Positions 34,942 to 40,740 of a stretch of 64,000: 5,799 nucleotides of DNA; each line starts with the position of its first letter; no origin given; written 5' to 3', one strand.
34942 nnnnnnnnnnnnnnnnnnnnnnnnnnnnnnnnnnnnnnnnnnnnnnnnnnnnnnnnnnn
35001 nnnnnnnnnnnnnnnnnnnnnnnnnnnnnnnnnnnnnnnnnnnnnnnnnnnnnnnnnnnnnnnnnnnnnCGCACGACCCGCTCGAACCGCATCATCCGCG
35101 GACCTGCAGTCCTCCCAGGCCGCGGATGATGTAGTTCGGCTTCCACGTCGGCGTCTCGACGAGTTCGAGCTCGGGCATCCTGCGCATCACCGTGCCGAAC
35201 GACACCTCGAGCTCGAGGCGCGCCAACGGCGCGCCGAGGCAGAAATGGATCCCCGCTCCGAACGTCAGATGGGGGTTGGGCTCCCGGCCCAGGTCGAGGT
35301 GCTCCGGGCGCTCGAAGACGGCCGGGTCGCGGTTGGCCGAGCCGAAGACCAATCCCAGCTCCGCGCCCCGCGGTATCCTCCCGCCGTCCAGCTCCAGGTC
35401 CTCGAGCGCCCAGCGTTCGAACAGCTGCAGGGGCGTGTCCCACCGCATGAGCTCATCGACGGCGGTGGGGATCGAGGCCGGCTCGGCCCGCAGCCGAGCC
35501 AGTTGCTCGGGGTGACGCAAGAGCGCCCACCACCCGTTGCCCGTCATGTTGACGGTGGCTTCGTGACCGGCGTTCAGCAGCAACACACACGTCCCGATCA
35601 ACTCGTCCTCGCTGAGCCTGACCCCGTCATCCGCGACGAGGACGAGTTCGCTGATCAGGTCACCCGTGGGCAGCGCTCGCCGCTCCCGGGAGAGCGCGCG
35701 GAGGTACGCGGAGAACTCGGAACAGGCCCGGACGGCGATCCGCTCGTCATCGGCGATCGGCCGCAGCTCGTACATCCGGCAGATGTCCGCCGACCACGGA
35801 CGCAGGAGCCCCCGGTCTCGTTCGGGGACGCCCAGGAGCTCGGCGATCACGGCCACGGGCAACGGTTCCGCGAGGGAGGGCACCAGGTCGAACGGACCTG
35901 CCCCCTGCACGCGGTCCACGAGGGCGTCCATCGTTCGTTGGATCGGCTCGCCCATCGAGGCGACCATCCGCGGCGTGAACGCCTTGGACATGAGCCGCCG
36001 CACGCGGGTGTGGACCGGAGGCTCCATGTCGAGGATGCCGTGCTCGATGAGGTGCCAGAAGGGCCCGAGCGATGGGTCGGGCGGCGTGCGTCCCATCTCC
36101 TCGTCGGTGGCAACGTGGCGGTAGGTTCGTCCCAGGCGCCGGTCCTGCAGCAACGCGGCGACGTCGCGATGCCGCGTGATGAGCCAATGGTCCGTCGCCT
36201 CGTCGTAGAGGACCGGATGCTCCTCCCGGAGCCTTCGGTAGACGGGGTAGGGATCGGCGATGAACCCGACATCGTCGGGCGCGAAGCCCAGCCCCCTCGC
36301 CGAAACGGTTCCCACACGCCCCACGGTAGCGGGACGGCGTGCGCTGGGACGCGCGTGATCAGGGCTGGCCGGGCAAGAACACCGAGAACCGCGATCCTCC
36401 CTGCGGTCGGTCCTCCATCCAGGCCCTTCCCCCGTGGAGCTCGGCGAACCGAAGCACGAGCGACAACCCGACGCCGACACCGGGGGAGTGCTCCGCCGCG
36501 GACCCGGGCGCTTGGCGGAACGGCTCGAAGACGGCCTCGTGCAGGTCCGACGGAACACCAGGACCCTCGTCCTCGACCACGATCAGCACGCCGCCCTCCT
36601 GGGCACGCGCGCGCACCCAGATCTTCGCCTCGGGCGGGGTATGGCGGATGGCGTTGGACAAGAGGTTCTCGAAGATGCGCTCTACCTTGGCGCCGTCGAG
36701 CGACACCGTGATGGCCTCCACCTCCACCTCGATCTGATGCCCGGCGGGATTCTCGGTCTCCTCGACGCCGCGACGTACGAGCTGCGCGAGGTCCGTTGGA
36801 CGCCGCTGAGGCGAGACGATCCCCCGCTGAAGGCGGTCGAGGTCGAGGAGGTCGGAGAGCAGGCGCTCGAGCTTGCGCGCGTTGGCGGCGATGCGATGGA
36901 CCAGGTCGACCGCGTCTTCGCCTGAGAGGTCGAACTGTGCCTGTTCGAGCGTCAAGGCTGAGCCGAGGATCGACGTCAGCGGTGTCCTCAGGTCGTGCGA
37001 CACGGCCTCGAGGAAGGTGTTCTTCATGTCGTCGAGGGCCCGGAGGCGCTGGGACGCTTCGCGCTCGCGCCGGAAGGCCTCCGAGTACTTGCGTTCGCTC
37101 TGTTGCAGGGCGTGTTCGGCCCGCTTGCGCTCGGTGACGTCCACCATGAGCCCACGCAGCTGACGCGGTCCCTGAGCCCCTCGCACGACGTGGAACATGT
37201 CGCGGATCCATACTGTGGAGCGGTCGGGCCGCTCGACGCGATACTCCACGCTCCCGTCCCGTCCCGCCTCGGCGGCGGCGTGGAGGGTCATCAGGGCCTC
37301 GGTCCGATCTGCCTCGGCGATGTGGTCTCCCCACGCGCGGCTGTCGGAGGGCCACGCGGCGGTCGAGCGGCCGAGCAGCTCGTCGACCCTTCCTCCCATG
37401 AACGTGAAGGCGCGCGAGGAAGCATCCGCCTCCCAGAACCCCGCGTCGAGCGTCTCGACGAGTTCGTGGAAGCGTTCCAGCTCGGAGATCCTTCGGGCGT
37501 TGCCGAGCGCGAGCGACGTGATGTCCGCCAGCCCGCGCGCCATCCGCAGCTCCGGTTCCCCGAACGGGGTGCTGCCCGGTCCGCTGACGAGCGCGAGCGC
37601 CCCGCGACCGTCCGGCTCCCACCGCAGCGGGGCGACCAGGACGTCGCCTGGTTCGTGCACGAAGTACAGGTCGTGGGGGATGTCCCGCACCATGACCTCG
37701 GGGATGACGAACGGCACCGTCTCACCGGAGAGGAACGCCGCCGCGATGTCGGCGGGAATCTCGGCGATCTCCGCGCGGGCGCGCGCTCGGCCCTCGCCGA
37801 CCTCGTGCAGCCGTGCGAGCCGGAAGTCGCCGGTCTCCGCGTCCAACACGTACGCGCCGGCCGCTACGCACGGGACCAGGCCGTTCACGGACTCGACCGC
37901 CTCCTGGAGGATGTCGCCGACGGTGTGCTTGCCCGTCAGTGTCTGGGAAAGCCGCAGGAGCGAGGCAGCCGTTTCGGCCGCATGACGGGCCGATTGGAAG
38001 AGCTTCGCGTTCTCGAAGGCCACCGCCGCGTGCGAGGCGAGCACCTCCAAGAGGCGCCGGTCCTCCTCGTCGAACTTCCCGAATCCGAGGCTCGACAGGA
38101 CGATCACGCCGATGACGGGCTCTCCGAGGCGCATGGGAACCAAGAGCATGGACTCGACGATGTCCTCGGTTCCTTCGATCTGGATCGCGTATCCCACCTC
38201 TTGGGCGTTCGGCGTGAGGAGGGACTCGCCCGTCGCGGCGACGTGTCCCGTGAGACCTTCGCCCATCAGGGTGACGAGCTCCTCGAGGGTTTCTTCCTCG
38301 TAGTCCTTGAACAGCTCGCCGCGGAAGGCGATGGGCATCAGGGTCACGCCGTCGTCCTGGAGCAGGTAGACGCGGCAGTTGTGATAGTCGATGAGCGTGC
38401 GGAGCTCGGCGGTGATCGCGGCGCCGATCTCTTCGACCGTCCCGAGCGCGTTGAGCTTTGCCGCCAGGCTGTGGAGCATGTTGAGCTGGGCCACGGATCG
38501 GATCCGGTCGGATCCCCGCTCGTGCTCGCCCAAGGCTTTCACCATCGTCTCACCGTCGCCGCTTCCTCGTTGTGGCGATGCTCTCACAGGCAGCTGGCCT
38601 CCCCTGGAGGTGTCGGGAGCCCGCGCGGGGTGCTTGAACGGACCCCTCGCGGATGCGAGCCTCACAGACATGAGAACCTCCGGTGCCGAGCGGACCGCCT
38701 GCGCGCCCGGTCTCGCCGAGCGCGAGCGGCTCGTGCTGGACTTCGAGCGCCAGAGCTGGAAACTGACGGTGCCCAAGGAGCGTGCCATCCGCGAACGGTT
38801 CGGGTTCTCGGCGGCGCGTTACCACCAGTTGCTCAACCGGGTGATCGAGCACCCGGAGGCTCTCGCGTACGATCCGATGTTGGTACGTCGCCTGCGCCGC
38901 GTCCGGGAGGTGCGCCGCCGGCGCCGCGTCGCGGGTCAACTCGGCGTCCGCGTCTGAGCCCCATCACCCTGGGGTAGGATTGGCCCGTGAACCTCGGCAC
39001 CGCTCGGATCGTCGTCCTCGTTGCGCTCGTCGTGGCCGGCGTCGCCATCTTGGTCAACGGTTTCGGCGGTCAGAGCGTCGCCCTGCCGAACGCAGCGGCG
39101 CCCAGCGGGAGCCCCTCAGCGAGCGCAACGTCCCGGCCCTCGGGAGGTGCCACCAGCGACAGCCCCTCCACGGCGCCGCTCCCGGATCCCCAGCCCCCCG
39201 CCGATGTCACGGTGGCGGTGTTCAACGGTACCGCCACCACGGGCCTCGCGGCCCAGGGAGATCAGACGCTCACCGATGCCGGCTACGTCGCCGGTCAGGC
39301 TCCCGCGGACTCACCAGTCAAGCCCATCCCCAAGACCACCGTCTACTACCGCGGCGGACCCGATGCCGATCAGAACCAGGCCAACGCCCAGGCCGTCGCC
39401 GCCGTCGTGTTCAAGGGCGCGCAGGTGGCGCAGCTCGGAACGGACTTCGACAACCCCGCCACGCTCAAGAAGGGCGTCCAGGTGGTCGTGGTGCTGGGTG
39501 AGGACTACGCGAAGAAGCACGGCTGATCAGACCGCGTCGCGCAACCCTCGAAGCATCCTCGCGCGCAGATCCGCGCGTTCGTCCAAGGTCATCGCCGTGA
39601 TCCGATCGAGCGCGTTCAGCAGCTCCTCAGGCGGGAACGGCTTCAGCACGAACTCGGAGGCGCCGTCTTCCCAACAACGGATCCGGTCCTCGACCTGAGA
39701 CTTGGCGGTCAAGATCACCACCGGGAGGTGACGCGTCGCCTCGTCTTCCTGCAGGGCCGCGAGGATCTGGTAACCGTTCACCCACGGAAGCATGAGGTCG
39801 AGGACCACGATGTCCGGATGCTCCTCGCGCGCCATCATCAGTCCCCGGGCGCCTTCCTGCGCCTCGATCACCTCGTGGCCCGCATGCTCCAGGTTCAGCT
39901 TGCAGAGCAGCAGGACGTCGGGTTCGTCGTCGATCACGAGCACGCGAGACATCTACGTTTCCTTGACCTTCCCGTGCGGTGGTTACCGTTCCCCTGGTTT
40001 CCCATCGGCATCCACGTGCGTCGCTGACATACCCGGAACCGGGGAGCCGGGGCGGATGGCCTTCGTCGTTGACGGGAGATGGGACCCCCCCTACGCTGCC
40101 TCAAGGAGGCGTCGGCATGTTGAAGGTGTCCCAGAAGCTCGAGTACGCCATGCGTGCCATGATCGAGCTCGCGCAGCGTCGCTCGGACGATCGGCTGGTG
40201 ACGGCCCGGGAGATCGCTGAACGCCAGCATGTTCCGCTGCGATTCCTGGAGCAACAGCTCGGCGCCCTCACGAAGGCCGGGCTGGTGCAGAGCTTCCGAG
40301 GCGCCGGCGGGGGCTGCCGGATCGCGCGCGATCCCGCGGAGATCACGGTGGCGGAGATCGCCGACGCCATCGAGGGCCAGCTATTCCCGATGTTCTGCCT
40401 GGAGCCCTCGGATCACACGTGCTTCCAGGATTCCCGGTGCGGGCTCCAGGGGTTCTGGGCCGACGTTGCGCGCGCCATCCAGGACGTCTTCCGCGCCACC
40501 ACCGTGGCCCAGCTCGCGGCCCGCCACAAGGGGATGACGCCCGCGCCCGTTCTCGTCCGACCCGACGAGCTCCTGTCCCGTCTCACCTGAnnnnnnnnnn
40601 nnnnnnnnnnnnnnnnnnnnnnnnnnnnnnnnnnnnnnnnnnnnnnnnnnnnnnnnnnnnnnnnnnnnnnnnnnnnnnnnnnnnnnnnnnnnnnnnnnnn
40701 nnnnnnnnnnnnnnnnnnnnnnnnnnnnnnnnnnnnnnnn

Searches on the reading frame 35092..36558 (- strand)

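Call 7: search_protein_families(library=pfam, proteins=[window:35092-36558:-], max_evalue=0.01)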
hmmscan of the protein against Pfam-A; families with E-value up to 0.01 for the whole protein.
window:35092-36558:- (488 aa): 1 family
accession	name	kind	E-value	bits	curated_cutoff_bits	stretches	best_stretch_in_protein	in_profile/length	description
PF00067.27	p450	-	9.9e-23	81.1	22.8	1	172-460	84-431/462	Cytochrome P450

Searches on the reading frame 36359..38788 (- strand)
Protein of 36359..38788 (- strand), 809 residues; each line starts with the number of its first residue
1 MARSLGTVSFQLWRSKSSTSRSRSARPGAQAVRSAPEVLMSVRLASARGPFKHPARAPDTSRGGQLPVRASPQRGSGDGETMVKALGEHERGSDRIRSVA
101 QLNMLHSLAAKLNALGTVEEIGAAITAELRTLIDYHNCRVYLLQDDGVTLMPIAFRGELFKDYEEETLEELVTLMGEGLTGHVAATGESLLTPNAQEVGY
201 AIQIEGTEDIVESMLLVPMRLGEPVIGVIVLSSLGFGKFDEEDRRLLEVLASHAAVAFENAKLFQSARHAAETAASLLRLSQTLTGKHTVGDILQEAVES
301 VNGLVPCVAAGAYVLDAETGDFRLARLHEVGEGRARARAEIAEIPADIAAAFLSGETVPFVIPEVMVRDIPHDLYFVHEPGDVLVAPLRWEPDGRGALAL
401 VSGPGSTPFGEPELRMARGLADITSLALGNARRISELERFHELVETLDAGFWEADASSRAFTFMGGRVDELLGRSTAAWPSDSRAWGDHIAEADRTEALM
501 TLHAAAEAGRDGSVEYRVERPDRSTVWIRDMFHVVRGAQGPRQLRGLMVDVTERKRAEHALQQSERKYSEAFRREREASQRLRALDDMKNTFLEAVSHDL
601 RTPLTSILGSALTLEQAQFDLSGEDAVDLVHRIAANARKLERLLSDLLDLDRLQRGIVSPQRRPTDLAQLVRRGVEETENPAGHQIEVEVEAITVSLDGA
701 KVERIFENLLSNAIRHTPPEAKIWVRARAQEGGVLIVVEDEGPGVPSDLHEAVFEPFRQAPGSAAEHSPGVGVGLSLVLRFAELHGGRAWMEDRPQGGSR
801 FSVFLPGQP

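Call 7: search_protein_families(library=pfam, proteins=[window:36359-38788:-], max_evalue=0.01)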
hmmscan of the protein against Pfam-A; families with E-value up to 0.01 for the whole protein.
window:36359-38788:- (809 aa): 8 families
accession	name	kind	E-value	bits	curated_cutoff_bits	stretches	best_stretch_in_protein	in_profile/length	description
PF02518.31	HATPase_c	-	4.8e-27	95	26.4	1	699-807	3-109/111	Histidine kinase-, DNA gyrase B-, and HSP90-like ATPase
PF13185.12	GAF_2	-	8.5e-20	71.8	28.6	1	117-259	3-136/136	GAF domain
PF01590.32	GAF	-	1.2e-18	68.3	22.4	1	118-257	2-132/133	GAF domain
PF13492.12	GAF_3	-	3.5e-18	66.7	27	2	119-260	3-129/129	GAF domain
PF00512.31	HisKA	-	1.3e-14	54.4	26.9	1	588-656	1-66/66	His Kinase A (phospho-acceptor) domain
PF08447.18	PAS_3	-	1.4e-08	35.3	25.6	1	462-540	2-80/89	PAS fold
PF11849.14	DUF3369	-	0.00047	20.9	27.2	1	226-265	129-166/168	Domain of unknown function (DUF3369)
PF13581.12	HATPase_c_2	-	0.0046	17.4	27.4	0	701-779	31-106/127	Histidine kinase-like ATPase domain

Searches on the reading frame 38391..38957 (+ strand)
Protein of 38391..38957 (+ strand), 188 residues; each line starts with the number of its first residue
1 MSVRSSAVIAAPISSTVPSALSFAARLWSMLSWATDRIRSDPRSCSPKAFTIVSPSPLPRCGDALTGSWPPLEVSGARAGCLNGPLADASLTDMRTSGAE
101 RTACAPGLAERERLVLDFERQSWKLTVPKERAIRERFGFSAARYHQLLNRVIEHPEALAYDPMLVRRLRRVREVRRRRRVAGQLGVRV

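Call 15: search_protein_families(library=pfam, proteins=[window:38391-38957:+], max_evalue=0.001)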
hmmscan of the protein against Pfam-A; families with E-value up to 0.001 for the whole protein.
window:38391-38957:+ (188 aa): 1 family
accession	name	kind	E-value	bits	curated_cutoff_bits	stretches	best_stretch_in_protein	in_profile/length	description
PF11662.13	DUF3263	-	7.7e-29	99.8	22.3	1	108-179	2-73/74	Protein of unknown function (DUF3263)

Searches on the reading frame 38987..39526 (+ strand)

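Call 15: search_protein_families(library=pfam, proteins=[window:38987-39526:+], max_evalue=0.001)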
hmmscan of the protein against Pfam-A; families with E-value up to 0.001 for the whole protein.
window:38987-39526:+ (179 aa): 1 family
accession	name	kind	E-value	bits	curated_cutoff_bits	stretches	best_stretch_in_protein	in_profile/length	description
PF13399.11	LytR_C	-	7.5e-14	52.9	22.2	1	73-174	1-86/86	LytR cell envelope-related transcriptional attenuator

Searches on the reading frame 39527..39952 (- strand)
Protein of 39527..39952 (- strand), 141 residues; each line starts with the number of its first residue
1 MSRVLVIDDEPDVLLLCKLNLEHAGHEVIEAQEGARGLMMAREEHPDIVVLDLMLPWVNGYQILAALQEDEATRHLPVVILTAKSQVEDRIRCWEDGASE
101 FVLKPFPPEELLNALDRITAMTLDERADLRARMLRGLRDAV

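Call 15: search_protein_families(library=pfam, proteins=[window:39527-39952:-], max_evalue=0.001)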
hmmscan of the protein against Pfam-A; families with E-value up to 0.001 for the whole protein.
window:39527-39952:- (141 aa): 1 family
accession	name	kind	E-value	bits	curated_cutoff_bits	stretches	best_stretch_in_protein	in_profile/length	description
PF00072.30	Response_reg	-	3.5e-27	95.2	30.2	1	4-115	1-110/111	Response regulator receiver domain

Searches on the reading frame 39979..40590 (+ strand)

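Call 15: search_protein_families(library=pfam, proteins=[window:39979-40590:+], max_evalue=0.001)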
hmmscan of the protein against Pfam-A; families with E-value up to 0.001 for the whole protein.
window:39979-40590:+ (203 aa): 1 family
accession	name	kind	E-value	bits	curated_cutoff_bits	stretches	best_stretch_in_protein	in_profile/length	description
PF02082.26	Rrf2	-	3.9e-36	124.6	30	1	51-181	2-131/132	Iron-dependent Transcriptional regulator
